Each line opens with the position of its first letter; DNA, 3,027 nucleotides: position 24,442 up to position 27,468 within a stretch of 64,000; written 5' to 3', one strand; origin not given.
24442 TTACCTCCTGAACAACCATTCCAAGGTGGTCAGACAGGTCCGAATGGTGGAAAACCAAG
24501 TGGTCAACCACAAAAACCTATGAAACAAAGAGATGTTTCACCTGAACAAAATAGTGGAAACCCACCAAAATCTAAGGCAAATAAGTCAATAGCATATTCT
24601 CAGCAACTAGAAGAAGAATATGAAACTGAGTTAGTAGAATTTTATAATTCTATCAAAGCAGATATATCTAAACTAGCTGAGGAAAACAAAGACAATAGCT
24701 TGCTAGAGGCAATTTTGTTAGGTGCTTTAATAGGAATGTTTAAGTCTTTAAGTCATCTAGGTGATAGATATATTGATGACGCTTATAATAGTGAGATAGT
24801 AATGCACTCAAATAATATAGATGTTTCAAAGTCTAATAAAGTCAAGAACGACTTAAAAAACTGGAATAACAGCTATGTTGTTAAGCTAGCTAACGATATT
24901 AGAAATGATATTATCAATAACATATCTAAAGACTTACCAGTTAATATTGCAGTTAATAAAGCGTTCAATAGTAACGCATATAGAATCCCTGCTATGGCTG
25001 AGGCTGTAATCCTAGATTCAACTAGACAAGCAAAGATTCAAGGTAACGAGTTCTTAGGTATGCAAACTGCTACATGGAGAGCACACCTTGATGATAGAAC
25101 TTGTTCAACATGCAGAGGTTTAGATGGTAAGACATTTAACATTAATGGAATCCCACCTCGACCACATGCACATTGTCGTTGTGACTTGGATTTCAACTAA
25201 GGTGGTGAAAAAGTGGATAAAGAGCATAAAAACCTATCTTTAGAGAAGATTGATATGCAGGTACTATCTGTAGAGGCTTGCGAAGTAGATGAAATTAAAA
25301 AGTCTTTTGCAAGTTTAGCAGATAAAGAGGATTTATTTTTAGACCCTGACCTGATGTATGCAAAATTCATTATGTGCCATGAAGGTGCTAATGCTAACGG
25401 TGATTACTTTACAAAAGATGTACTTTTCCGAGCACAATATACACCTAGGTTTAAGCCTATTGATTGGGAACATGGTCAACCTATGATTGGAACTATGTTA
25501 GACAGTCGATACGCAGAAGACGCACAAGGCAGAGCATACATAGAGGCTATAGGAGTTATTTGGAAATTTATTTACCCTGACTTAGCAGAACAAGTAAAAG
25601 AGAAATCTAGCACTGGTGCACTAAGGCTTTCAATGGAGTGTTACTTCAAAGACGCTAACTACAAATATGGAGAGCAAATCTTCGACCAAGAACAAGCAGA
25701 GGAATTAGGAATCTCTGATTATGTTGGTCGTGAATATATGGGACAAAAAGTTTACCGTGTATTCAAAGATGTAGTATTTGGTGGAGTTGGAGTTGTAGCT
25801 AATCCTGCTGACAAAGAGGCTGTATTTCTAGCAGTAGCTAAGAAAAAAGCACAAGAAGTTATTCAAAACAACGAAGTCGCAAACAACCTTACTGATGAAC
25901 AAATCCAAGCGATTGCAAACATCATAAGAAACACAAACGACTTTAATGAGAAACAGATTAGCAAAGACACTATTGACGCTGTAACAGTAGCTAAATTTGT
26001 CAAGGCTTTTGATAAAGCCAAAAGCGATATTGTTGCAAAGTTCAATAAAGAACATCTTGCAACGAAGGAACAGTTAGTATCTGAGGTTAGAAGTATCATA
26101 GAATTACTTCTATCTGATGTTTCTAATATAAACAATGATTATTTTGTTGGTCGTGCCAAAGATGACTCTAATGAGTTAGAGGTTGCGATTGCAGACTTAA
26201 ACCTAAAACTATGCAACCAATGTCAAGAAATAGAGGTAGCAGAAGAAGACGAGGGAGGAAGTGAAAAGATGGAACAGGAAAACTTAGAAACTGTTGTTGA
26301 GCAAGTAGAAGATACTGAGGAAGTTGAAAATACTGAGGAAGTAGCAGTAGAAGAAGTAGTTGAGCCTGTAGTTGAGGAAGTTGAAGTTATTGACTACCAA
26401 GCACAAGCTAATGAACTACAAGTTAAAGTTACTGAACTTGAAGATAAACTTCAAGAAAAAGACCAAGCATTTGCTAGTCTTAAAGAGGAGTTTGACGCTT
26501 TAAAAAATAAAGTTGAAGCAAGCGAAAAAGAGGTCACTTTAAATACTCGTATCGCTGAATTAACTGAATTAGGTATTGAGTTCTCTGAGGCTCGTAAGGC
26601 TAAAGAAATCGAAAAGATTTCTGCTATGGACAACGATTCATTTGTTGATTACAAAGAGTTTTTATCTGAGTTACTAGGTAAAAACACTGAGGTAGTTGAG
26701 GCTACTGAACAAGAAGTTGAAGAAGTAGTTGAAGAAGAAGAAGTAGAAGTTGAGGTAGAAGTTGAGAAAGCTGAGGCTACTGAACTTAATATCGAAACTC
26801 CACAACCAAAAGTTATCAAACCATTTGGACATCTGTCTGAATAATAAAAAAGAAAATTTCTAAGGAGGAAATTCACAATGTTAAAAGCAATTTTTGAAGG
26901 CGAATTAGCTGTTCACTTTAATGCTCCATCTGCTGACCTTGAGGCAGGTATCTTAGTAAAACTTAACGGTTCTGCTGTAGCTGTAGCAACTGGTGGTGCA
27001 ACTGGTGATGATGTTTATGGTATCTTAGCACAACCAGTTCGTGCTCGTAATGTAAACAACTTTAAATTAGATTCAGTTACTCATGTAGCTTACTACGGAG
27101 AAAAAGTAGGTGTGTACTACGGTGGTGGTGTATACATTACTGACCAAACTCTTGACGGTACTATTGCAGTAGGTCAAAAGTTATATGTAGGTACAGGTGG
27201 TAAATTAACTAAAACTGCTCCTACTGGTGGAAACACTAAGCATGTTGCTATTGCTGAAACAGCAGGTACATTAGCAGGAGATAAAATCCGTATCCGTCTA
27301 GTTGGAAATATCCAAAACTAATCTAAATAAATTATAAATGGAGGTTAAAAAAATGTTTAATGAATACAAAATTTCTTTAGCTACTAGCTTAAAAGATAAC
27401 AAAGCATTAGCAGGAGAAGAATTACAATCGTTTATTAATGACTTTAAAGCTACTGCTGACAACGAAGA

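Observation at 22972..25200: Portal protein naturally fused to the Mu-F/SPP1-gp7-like head morphogenesis domain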

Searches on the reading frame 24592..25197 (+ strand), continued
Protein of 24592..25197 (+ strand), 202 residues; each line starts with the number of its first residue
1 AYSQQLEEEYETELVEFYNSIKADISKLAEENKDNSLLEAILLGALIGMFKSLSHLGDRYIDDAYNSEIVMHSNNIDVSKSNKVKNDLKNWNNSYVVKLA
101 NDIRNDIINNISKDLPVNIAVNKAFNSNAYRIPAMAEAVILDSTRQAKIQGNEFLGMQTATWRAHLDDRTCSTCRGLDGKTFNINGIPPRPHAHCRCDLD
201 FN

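Call 84: search_protein_families(library=pfam, proteins=[L013:2339-4591:+, L013:4607-5929:+, L014:2396-3955:+], max_evalue=0.001)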
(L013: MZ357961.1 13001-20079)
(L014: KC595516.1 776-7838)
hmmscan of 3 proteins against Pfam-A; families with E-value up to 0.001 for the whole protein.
L013:2339-4591:+ (751 aa): 2 families
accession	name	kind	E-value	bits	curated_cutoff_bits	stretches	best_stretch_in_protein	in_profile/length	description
PF04860.17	Phage_portal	-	1.4e-57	195.7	39.1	1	75-397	7-320/321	Phage portal protein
PF04233.19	Phage_Mu_F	-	2.6e-13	51.1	29.6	1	635-746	5-111/112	Phage Mu protein F like protein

L013:4607-5929:+ (441 aa): 1 family
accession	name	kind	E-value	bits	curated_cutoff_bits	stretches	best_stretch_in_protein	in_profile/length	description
PF04586.22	Peptidase_S78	-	2e-07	31.7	21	1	63-170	53-156/165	Caudovirus prohead serine protease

L014:2396-3955:+ (520 aa): 1 family
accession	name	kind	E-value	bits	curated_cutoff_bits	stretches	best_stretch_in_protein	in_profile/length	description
PF07230.16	Portal_T4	-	0.00048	19.4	22.9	0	309-347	270-308/433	Bacteriophage T4-like portal protein (Gp20)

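Call 102: search_dna_similar(query=L013:2339-4591:+, collection=phages, mode=protein, max_rows=25, rows=best)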
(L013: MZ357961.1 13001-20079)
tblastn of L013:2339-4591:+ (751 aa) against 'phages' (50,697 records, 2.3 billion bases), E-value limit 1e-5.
Records with a match: 1008; places in all: 1010; records where one place covers at least 80% of the query: 2.
Best place of each record, by identity: >=99% 1; <60% 1007.
By first word of the organism name: Salinibacter 180; Mycobacterium 128; Streptococcus 99; Arthrobacter 98; Staphylococcus 92; Vibrio 84; Gordonia 59; Streptomyces 30; Clostridium 18; Klebsiella 14; and 67 more.
By host as written in the record: Salinibacter ruber M8 180; - 131; Mycobacterium smegmatis mc2 155 111; Arthrobacter sp. ATCC 21022 58; Gordonia terrae 3612 56; Staphylococcus aureus 25; Arthrobacter globiformis B-2979 16; Clostridium perfringens 14; and 255 more.
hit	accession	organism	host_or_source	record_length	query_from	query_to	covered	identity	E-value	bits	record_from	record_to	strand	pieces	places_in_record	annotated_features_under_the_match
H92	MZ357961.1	Bacillus phage Flasso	Bacillus cereus MCR1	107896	1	751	100%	100.0%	0e+0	1487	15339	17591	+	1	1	portal protein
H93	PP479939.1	Faecalibacterium phage Roos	Faecalibacterium sp. FM8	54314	46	744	80%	34.0%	4e-81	377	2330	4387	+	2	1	portal protein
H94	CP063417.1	Parageobacillus phage JGon-2020a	Parageobacillus thermoglucosidasius 23.6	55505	79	751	90%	26.2%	2e-31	161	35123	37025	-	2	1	record has no annotation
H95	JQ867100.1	Marinomonas phage P12026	Marinomonas sp. IMCC12026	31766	75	750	65%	30.2%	1e-24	205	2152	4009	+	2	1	phage portal protein, HK97 family | hypothetical protein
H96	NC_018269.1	Marinomonas phage P12026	Marinomonas sp. IMCC12026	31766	75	750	65%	30.2%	1e-24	205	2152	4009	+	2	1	portal protein | head morphogenesis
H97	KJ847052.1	Idiomarinaceae phage 1N2-2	Idiomarinaceae bacterium N2-2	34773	67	742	65%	28.6%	5e-20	172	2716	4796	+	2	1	putative portal protein | putative minor capsid morphogenesis protein | hypothetical protein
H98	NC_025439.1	Idiomarinaceae phage 1N2-2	Idiomarinaceae bacterium N2-2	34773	67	742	65%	28.6%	5e-20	172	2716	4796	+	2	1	portal protein | head protein | hypothetical protein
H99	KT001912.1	Bacillus phage Silence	Bacillus megaterium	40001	75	744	64%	27.8%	3e-24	173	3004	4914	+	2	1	portal protein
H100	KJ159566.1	Geobacillus phage GBK2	Geobacillus kaustophilus ATCC 8005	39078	47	744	67%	26.4%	3e-20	163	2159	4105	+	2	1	portal protein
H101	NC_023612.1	Geobacillus phage GBK2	Geobacillus kaustophilus ATCC 8005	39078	47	744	67%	26.4%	3e-20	163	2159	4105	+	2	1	portal protein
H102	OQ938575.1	Streptomyces phage OnionKnight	Streptomyces lividans JI 1326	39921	89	751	69%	24.6%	3e-10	137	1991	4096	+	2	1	3: portal protein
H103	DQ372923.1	Streptomyces phage mu1/6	Streptomyces aureofaciens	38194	75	746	61%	26.5%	2e-14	148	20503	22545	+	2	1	portal protein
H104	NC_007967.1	Streptomyces phage mu1/6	Streptomyces aureofaciens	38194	75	746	61%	26.5%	2e-14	148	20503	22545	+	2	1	portal protein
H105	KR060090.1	Pseudoalteromonas phage Pq0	Pseudoalteromonas sp. Bq0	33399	75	747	55%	29.3%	5e-21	171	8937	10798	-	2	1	gene transfer agent portal protein | minor capsid protein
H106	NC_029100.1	Pseudoalteromonas phage Pq0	Pseudoalteromonas sp. Bq0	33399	75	747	55%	29.3%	5e-21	171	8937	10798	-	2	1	portal protein | head morphogenesis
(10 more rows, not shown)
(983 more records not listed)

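Call 103: get_annotated_region(hit=H104, flank=1500)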
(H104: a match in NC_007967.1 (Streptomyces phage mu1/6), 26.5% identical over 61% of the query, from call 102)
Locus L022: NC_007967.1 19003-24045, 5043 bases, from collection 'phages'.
description: Streptomyces phage mu1/6, complete genome.
organism: Streptomyces phage mu1/6 (NCBI taxid 370623)
taxonomy: Viruses; Duplodnaviria; Heunggongvirae; Uroviricota; Caudoviricetes
host: Streptomyces aureofaciens; source: -; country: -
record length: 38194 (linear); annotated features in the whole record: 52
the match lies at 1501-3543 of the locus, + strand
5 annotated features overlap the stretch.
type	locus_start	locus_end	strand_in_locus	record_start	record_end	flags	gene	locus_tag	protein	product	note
CDS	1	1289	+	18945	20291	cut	-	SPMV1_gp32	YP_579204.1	terminase large subunit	gp32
CDS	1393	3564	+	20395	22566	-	-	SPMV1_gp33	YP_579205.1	portal protein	gp33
CDS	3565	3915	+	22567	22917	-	-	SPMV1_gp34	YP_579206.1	hypothetical protein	gp34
CDS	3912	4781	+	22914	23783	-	-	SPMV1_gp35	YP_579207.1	prohead protease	gp35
CDS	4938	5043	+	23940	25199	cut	-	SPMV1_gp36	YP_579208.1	major capsid protein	gp36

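Call 104: get_annotated_region(hit=H101, flank=1500)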
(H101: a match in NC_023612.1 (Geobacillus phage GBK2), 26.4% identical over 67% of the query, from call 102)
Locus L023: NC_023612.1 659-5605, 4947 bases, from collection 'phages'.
description: Geobacillus phage GBK2, complete genome.
organism: Geobacillus phage GBK2 (NCBI taxid 1458842)
taxonomy: Viruses; Duplodnaviria; Heunggongvirae; Uroviricota; Caudoviricetes
host: Geobacillus kaustophilus ATCC 8005; source: -; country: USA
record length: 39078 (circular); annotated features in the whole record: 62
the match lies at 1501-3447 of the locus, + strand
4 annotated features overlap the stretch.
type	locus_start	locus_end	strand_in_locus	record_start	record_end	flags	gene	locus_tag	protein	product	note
CDS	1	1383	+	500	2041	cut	-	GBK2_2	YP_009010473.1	terminase large subunit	terminase, large subunit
CDS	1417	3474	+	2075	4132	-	-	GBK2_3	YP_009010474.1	portal protein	phage portal protein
CDS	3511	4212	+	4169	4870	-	-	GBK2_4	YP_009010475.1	head maturation protease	-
CDS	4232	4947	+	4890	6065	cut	-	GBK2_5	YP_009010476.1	major head protein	phage minor capsid protein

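Call 105: search_protein_families(library=pfam, proteins=[L022:1393-3561:+, L023:1417-3471:+], max_evalue=0.001)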
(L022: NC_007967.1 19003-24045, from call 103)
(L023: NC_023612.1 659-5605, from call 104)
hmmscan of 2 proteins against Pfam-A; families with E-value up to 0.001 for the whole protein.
L022:1393-3561:+ (723 aa): 2 families
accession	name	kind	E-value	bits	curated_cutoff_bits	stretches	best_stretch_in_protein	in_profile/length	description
PF04860.17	Phage_portal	-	7.3e-47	160.6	39.1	1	32-371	2-319/321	Phage portal protein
PF04233.19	Phage_Mu_F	-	1e-15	58.9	29.6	1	607-717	7-111/112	Phage Mu protein F like protein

L023:1417-3471:+ (685 aa): 2 families
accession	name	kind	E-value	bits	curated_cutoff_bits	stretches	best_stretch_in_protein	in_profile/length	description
PF04860.17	Phage_portal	-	1.8e-87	294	39.1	1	52-381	3-321/321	Phage portal protein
PF04233.19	Phage_Mu_F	-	2.1e-14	54.7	29.6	1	564-678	3-110/112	Phage Mu protein F like protein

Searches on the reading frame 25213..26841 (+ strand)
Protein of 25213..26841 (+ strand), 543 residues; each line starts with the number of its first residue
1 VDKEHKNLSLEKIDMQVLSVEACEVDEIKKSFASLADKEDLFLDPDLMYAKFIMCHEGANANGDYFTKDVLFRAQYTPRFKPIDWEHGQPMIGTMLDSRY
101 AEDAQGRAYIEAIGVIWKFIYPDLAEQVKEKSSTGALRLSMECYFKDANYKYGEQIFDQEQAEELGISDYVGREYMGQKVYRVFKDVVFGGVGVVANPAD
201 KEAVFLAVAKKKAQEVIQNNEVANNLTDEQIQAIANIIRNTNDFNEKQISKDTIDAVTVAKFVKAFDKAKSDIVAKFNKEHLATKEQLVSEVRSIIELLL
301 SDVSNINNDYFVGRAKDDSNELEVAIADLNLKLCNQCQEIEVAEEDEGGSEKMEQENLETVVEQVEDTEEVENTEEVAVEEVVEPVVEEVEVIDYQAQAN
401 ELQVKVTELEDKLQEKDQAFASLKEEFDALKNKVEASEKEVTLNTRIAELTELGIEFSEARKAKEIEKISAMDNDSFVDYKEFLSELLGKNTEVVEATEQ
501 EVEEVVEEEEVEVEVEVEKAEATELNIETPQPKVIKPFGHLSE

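Call 3: search_protein_families(library=pfam, proteins=[window:25213-26841:+], max_evalue=0.1)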
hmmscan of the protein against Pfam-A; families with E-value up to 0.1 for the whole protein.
window:25213-26841:+ (543 aa): 1 family
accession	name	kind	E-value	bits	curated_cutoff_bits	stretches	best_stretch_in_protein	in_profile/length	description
PF10136.14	SpecificRecomb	-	0.0019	17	24.6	1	344-441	107-202/639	Site-specific recombinase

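Call 4: search_protein_families(library=phrogs, proteins=[window:25213-26841:+], max_evalue=0.01)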
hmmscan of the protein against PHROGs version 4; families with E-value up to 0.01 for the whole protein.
window:25213-26841:+ (543 aa): 4 families
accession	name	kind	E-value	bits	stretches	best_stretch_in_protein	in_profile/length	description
phrog_27806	-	other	1.1e-12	48.1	1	51-299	430-677/798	DNA methyltransferase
phrog_16389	-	unknown function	3.9e-06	27.3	1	90-150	81-140/340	-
phrog_1492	-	DNA, RNA and nucleotide metabolism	0.0027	17.9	1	204-290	287-376/414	HNH endonuclease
phrog_3313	-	unknown function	0.0077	16.3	0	43-75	19-51/480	-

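Call 31: search_protein_families(library=ncbifam, proteins=[window:25213-26841:+], max_evalue=0.1)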
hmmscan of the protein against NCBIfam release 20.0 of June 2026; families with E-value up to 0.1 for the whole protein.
window:25213-26841:+ (543 aa): 0 families

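Call 63: find_homologous_proteins(query=window:25213-26841:+, max_evalue=0.001)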
Query window:25213-26841:+ (543 aa): 54 proteins with E <= 0.001 among 8000 candidates.
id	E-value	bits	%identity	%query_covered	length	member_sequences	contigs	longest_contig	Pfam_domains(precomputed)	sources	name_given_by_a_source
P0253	0.0e+0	1145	100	100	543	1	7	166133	PF27290.1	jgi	jgi:hypothetical protein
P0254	5.2e-266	901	76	100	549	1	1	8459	-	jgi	jgi:hypothetical protein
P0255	5.9e-246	835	73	99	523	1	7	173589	PF27290.1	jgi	jgi:hypothetical protein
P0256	2.6e-240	817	71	100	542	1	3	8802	PF27290.1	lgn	-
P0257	7.2e-235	799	70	100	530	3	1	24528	PF27290.1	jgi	jgi:hypothetical protein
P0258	1.8e-232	791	68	100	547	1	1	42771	PF27290.1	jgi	jgi:uncharacterized protein (DUF1778 family)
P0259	2.5e-232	790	71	97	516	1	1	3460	PF27290.1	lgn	-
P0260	4.6e-226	770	68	97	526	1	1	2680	PF27290.1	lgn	-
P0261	2.2e-223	761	66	98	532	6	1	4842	PF27290.1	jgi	jgi:hypothetical protein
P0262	2.0e-216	738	65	100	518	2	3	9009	-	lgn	-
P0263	2.1e-215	734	64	100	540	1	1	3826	-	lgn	-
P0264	1.6e-191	656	61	99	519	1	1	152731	PF27290.1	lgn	-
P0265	4.2e-191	654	57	100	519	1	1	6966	PF27290.1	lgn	-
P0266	3.4e-163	562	63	56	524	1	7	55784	PF27290.1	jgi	jgi:hypothetical protein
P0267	1.3e-158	547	49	98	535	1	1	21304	PF27290.1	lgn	-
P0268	4.0e-158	546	53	97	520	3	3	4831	PF27290.1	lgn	-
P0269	5.5e-156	539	60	56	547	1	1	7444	PF27290.1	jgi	jgi:hypothetical protein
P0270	1.5e-155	537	48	98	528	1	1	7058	PF27290.1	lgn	-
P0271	5.6e-155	535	52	98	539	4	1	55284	PF27290.1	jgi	jgi:hypothetical protein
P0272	4.9e-153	529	47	98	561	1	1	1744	PF27290.1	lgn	-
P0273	1.3e-150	521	63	57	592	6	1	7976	PF27290.1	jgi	jgi:hypothetical protein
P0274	1.8e-148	514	62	58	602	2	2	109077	PF27290.1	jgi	jgi:hypothetical protein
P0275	2.6e-147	510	61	58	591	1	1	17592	PF27290.1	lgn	-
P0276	2.6e-144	500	61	57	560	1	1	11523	PF27290.1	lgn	-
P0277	3.8e-136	473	49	99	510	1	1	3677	PF27290.1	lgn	-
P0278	1.1e-135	472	57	58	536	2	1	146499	PF27290.1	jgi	-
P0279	3.2e-133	463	54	62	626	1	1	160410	PF27290.1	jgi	jgi:hypothetical protein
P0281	3.1e-126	440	46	98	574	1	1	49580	PF27290.1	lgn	-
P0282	5.6e-125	436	45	98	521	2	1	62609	PF27290.1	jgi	jgi:hypothetical protein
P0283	1.1e-124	435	62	51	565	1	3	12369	PF27290.1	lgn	-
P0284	1.4e-123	432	64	50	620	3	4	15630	PF27290.1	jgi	jgi:hypothetical protein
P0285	2.1e-123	431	43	92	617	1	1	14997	PF27290.1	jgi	jgi:hypothetical protein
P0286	6.7e-122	426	43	93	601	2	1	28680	PF27290.1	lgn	-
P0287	3.8e-121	424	44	92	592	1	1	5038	PF27290.1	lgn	-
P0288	4.8e-121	423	61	51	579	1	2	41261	PF27290.1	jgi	jgi:hypothetical protein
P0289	5.9e-121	423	61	49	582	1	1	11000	PF27290.1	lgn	-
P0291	2.6e-120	421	45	92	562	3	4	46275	PF27290.1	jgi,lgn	jgi:hypothetical protein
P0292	4.1e-119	417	43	97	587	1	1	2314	PF27290.1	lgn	-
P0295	2.1e-112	395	63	51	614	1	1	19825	PF27290.1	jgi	jgi:hypothetical protein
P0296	2.1e-111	392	38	99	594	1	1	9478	PF27290.1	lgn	-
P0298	2.1e-108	382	62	51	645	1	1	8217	PF27290.1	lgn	-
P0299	4.3e-108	381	43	92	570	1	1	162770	PF27290.1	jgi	jgi:hypothetical protein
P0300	3.6e-104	368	63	51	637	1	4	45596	PF27290.1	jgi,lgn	jgi:hypothetical protein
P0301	1.4e-40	158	44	33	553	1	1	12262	PF27290.1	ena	-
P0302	1.8e-40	158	44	33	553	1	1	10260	PF27290.1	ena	-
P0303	1.2e-37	148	36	53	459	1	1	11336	PF27290.1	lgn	-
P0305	6.4e-34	136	44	33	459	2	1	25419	PF27290.1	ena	-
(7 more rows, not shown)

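Call 64: search_solved_structures(query=window:25213-26841:+, max_evalue=10)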
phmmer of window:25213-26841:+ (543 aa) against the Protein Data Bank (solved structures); distinct sequences matched with E-value up to 10: 4.
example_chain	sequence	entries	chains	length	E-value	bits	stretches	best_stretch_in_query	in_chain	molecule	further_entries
9vhu_A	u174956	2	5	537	1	11.5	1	413-491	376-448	Calcium-dependent protein kinase 3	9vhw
6z26_A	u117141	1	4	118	1.3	11.2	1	397-452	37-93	Spindle assembly abnormal protein 6 homolog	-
8qat_A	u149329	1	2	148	2.5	10.2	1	358-441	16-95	Protein Hook homolog 3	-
8i3e_A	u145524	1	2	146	5.1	9.2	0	396-441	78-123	ELKS/Rab6-interacting/CAST family member 1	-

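Call 73: search_protein_families(library=pfam, alignment_id=A3, max_evalue=0.1)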
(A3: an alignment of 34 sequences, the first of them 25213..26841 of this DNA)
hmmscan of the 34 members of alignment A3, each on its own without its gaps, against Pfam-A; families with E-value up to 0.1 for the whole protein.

A. member 1, window:25213-26841:+ (543 aa): 1 family
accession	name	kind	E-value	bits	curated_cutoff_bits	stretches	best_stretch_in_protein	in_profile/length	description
PF10136.14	SpecificRecomb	-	0.0019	17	24.6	1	344-441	107-202/639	Site-specific recombinase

B. families by the number of members that match (of 34 scanned): 43 families (the first 25 are shown)
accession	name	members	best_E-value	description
PF23991.1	DUF7310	4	0.0039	Coiled-coil region of unknown function (DUF7310)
PF16808.10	PKcGMP_CC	3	0.00094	Coiled-coil N-terminus of cGMP-dependent protein kinase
PF24319.2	DUF7491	2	0.0013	Coiled-coil region of unknown function (DUF7491)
PF04102.17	SlyX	2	0.0016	SlyX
PF10186.14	ATG14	2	0.0025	Vacuolar sorting 38 and autophagy-related subunit 14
PF05859.17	Mis12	2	0.0047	Mis12 protein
PF24922.1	ACBP4_C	1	0.00041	Acyl-CoA-binding domain-containing protein 4-6, C-terminal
PF03938.19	OmpH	1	0.00077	Outer membrane protein (OmpH-like)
PF00038.26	Filament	1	0.0017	Intermediate filament protein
PF10136.14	SpecificRecomb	1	0.0019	Site-specific recombinase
PF23854.1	DUF7217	1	0.0067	Domain of unknown function (DUF7217)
PF08614.16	ATG16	1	0.0087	Autophagy protein 16 (ATG16)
PF20196.3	DUF6559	1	0.01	Family of unknown function (DUF6559)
PF11932.13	DUF3450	1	0.011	Protein of unknown function (DUF3450)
PF16331.10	TolA_bind_tri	1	0.013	TolA binding protein trimerisation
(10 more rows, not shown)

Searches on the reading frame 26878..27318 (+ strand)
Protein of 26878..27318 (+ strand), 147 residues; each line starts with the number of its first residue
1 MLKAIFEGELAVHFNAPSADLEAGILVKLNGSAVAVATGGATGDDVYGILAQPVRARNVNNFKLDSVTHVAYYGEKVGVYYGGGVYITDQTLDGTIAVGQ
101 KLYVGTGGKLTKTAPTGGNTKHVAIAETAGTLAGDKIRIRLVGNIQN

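Call 3: search_protein_families(library=pfam, proteins=[window:26878-27318:+], max_evalue=0.1)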
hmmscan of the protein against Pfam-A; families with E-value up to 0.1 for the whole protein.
window:26878-27318:+ (147 aa): 5 families
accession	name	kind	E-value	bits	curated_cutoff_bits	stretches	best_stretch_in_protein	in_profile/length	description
PF23982.2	XM1_gp53_minor_capsid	-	1.5e-06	28.6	27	1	15-124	31-137/154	XM1 gp53 minor capsid protein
PF22758.2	Phage_cement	-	1.9e-05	25.2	27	1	18-140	32-144/146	Structural cement protein (E217 gp24/Pam3 gp6)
PF09956.15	Phage_cement_2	-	7.3e-05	23.5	24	1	71-141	36-103/103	Phage cement protein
PF17758.7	Prot_ATP_ID_OB_N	-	0.033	14.3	23.4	1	10-41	26-57/62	Proteasomal ATPase OB N-terminal domain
PF11518.13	DUF3221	-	0.043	14.6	26.4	0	80-125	34-80/82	Protein of unknown function (DUF3221)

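Call 4: search_protein_families(library=phrogs, proteins=[window:26878-27318:+], max_evalue=0.01)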
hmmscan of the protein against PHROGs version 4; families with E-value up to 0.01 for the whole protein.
window:26878-27318:+ (147 aa): 3 families
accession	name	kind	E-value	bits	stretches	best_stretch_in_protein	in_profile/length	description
phrog_673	-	head and packaging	3.8e-09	37.9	1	18-141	27-128/260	head scaffolding protein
phrog_4147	-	unknown function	0.0026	18.5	1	85-127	105-148/166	-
phrog_4368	-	unknown function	0.0028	16.8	1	74-137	174-233/840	-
